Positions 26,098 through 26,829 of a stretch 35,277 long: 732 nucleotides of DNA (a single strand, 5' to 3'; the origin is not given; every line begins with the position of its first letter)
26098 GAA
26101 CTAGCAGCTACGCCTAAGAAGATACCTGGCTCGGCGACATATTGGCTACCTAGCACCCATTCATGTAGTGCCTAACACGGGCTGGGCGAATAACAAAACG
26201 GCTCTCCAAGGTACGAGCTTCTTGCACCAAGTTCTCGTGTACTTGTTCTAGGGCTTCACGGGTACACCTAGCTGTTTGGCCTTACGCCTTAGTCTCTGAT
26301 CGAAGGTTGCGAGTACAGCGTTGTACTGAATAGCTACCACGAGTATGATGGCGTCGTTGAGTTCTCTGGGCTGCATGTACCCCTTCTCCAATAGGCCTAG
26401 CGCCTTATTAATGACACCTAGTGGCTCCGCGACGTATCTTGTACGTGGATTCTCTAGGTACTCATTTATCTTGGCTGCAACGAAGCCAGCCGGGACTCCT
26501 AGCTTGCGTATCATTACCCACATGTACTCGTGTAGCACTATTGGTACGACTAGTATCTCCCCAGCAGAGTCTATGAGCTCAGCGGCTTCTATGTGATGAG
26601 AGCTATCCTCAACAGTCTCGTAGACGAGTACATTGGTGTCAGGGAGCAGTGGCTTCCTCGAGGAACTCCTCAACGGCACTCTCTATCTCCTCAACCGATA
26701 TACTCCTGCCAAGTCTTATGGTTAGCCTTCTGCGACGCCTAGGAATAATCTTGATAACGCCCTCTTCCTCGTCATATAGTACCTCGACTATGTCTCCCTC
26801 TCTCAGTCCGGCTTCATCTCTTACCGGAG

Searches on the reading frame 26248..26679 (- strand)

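Call 24: search_protein_families(library=pfam, proteins=[window:26248-26679:-], max_evalue=0.01)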
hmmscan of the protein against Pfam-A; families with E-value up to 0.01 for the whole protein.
window:26248-26679:- (143 aa): 1 family
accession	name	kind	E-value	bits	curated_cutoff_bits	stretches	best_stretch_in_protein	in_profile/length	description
PF01850.27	PIN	-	2e-16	61.1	23.6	1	12-135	2-119/120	PIN domain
